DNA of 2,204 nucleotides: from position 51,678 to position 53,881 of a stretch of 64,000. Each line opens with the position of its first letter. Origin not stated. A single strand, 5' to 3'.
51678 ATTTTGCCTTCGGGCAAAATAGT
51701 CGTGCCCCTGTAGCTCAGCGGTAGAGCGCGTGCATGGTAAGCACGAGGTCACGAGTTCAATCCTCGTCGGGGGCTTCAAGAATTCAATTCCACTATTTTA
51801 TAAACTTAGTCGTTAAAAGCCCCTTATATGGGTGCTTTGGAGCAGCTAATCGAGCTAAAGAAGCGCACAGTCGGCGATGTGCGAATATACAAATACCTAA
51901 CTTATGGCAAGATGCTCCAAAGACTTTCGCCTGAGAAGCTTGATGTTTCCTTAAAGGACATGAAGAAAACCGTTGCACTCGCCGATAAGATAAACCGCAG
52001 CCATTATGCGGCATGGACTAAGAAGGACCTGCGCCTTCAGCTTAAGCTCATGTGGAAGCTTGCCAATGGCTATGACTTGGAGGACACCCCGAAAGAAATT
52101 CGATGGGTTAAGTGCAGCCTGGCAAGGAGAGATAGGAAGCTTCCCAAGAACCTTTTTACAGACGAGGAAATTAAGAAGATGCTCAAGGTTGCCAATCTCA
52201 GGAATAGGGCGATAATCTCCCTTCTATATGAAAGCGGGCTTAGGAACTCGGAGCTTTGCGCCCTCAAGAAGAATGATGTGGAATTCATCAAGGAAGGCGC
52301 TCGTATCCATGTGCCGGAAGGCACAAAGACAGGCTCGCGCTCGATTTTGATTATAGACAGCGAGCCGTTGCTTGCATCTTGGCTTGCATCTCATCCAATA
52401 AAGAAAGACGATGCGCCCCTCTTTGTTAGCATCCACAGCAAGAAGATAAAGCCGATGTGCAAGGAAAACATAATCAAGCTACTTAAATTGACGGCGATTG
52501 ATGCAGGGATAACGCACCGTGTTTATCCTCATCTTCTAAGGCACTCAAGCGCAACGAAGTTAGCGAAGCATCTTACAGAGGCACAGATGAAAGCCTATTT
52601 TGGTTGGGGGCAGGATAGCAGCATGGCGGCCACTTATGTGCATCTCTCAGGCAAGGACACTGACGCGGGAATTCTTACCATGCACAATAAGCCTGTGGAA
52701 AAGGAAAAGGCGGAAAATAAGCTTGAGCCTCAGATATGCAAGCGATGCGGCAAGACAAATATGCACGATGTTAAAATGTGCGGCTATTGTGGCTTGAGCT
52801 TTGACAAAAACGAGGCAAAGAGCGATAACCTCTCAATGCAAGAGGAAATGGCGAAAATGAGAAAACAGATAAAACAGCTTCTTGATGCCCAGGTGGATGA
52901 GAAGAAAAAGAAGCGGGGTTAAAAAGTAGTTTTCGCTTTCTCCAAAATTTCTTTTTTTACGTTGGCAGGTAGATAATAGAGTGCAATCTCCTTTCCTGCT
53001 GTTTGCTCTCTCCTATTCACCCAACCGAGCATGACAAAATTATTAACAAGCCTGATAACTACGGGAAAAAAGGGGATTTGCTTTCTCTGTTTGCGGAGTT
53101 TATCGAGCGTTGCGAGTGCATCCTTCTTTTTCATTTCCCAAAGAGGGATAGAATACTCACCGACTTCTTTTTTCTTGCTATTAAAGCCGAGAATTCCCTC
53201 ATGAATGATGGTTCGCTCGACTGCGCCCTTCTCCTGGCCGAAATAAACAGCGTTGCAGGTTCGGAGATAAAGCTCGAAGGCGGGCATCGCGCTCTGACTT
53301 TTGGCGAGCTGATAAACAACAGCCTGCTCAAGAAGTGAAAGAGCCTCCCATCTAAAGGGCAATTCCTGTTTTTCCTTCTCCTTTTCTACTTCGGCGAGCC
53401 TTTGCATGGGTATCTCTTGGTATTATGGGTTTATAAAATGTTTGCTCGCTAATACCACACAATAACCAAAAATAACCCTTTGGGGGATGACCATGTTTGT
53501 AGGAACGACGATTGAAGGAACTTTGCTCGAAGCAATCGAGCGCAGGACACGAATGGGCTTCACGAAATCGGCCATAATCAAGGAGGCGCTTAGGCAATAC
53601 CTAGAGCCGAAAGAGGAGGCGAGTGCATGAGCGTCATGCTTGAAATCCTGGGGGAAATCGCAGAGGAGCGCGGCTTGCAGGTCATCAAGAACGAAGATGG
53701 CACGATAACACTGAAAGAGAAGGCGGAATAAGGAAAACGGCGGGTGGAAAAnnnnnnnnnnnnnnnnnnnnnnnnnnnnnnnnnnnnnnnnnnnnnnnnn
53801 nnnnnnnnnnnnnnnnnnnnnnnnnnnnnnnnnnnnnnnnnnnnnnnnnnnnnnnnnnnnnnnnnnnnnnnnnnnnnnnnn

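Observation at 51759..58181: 6.4-kb integrative element in tRNA-Thr(GGU), largely unrecognisable beyond integrase and RHH regulators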

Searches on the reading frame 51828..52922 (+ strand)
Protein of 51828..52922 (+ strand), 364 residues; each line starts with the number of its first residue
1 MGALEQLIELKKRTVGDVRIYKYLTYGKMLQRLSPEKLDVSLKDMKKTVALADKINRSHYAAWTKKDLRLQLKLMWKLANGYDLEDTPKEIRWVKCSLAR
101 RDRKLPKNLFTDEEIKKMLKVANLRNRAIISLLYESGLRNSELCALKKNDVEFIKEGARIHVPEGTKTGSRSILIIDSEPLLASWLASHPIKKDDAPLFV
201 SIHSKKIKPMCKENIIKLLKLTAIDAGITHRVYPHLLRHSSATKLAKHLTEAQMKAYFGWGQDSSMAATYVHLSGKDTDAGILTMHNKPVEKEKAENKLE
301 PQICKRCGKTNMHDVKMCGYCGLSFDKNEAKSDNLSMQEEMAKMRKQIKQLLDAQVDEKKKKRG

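Call 6: search_protein_families(library=pfam, max_evalue=0.1, proteins=[window:51828-52922:+])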
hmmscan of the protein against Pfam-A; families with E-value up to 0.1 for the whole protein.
window:51828-52922:+ (364 aa): 8 families
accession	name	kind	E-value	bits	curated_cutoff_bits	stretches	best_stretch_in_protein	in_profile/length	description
PF00589.27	Phage_integrase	-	5.2e-21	75.6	27.1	1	110-274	3-169/172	Phage integrase family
PF12536.13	DUF3734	-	0.00084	20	22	1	95-171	21-92/106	Patatin phospholipase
PF18136.6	DNApol_Exo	-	0.0036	17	26.7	0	288-353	201-262/282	DNA mitochondrial polymerase exonuclease domain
PF07997.16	DUF1694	-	0.0063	17.1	25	1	225-294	45-115/117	Protein of unknown function (DUF1694)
PF13248.11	Zn_ribbon_3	-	0.0077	16.1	27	1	303-323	4-24/26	zinc-ribbon domain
PF12773.13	DZR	-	0.012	16.2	27.3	1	297-322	20-45/45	Double zinc ribbon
PF16571.11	FBP_C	-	0.031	14.2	27.2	1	245-315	19-88/155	FBP C-terminal treble-clef zinc-finger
PF10571.15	UPF0547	-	0.073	13.7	29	0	304-326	3-25/26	Uncharacterised protein family UPF0547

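Call 7: search_protein_families(library=phrogs, max_evalue=0.1, proteins=[window:51828-52922:+])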
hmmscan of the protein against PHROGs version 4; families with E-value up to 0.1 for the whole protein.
window:51828-52922:+ (364 aa): 7 families
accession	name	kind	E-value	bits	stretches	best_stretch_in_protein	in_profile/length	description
phrog_1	-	integration and excision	2.8e-25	90.6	1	10-353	161-502/611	integrase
phrog_216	-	integration and excision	6.6e-24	85.5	1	101-298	47-239/301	integrase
phrog_5830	-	integration and excision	2e-05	25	1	107-173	109-176/318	integrase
phrog_4852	-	unknown function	0.00074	20.3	1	294-358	6-72/194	-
phrog_5127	-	integration and excision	0.0031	18.1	1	61-157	156-248/355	integrase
phrog_24902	-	unknown function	0.044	14.6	0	110-137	6-33/59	-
phrog_11547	-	unknown function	0.053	14.6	0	302-355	2-35/64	-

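Call 89: search_solved_structures(query=window:51828-52922:+, max_evalue=0.001)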
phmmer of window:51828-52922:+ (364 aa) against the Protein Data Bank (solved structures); distinct sequences matched with E-value up to 0.001: 6.
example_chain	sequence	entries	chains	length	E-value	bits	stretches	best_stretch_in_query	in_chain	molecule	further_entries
4a8e_A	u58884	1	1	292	2.4e-15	59.6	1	95-249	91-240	PROBABLE TYROSINE RECOMBINASE XERC-LIKE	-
5hxy_A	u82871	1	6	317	1.9e-09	40.2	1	100-254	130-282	Tyrosine recombinase XerA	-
1a0p_A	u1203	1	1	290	1.2e-08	37.5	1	100-274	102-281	SITE-SPECIFIC RECOMBINASE XERD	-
5dcf_A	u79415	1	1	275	9.1e-08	34.7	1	123-274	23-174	Tyrosine recombinase XerD,DNA translocase FtsK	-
2a3v_A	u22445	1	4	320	1.5e-07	34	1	90-168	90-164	site-specific recombinase IntI4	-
9i5v_14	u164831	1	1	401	4.6e-06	29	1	123-277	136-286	Ribosome-associated translation inhibitor RaiA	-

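Call 90: search_protein_families(library=ncbifam, max_evalue=0.01, proteins=[window:51828-52922:+])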
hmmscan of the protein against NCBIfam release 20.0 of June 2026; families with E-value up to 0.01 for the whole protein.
window:51828-52922:+ (364 aa): 10 families
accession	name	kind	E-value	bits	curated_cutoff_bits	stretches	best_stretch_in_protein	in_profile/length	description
NF040815.2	recomb_XerA_Arch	equivalog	2.3e-26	92.9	220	1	91-248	81-229/263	site-specific tyrosine recombinase/integron integrase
TIGR02224.1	recomb_XerC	equivalog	2.4e-20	73.1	335.15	1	96-247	94-251/295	tyrosine recombinase XerC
TIGR02225.1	recomb_XerD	equivalog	1.7e-18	67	329.6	1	96-248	91-249/290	site-specific tyrosine recombinase XerD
NF001399.0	PRK00283.1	subfamily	1.1e-17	64.3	279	1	95-248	100-258/300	tyrosine recombinase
TIGR02249.1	integrase_gron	subfamily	1.3e-13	51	265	1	96-168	89-160/315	integron integrase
NF003462.0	PRK05084.1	equivalog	2.7e-13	49.4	267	1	115-282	186-353/360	tyrosine recombinase XerS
NF007370.0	PRK09870.1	subfamily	4.7e-11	42.7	221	1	107-251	10-157/200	tyrosine-type DNA invertase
NF002331.0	PRK01287.1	subfamily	1e-10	41.1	371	1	97-246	129-285/365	site-specific tyrosine recombinase XerC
NF011946.0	PRK15417.1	equivalog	2e-07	30.5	435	1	98-178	106-183/337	integron integrase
NF007371.0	PRK09871.1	subfamily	1e-06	28.5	222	1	114-259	11-161/198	tyrosine-type DNA invertase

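Call 96: find_encoding_contigs(protein=window:51828-52922:+, flank=10000, max_places=10)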
Protein window:51828-52922:+ (364 aa): no gene with exactly this product is on record in the collection.

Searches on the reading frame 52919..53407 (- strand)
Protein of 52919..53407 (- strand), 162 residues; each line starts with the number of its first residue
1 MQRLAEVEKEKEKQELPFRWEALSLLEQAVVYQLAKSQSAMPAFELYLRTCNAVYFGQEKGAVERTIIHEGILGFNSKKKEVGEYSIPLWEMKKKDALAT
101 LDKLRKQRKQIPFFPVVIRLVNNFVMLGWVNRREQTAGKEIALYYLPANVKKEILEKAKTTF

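Call 6: search_protein_families(library=pfam, max_evalue=0.1, proteins=[window:52919-53407:-])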
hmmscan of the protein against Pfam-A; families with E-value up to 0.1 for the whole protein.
window:52919-53407:- (162 aa): 1 family
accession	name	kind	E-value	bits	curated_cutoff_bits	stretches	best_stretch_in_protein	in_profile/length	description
PF04030.19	ALO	-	0.00031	21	23.1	1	9-123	55-166/258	D-arabinono-1,4-lactone oxidase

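Call 7: search_protein_families(library=phrogs, max_evalue=0.1, proteins=[window:52919-53407:-])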
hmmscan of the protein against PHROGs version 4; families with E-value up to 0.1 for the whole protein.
window:52919-53407:- (162 aa): 0 families

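Call 41: search_protein_families(library=padloc, max_evalue=0.01, proteins=[window:52919-53407:-])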
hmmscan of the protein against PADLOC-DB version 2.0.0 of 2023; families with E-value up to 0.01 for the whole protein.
window:52919-53407:- (162 aa): 0 families

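Call 90: search_protein_families(library=ncbifam, max_evalue=0.01, proteins=[window:52919-53407:-])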
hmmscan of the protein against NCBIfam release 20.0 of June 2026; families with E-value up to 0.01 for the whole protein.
window:52919-53407:- (162 aa): 0 families

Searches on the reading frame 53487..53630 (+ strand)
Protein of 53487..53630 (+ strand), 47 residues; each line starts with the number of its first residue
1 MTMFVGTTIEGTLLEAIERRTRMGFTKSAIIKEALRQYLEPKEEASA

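Call 6: search_protein_families(library=pfam, max_evalue=0.1, proteins=[window:53487-53630:+])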
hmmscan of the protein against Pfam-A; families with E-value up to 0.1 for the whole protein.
window:53487-53630:+ (47 aa): 2 families
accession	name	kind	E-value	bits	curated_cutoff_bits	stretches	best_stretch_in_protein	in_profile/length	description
PF01402.27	RHH_1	-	0.0011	19.2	20.5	1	20-40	18-38/39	Ribbon-helix-helix protein, copG family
PF09957.15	VapB_antitoxin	-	0.019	15.2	23.4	1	12-40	10-37/47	Bacterial antitoxin of type II TA system, VapB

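Call 7: search_protein_families(library=phrogs, max_evalue=0.1, proteins=[window:53487-53630:+])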
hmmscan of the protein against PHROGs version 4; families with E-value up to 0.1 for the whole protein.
window:53487-53630:+ (47 aa): 1 family
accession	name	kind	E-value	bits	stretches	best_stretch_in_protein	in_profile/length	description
phrog_7325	-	transcription regulation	0.0025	19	1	21-43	76-98/151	CopG-like transcriptional repressor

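Call 90: search_protein_families(library=ncbifam, max_evalue=0.01, proteins=[window:53487-53630:+])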
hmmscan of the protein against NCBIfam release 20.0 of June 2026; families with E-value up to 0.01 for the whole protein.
window:53487-53630:+ (47 aa): 0 families

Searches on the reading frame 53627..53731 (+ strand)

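Call 6: search_protein_families(library=pfam, max_evalue=0.1, proteins=[window:53627-53731:+])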
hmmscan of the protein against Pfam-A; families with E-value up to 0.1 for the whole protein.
window:53627-53731:+ (34 aa): 0 families

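Call 7: search_protein_families(library=phrogs, max_evalue=0.1, proteins=[window:53627-53731:+])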
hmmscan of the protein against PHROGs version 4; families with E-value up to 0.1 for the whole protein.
window:53627-53731:+ (34 aa): 1 family
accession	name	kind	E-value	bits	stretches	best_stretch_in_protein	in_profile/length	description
phrog_2707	-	unknown function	0.002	18.8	1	6-30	54-78/89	-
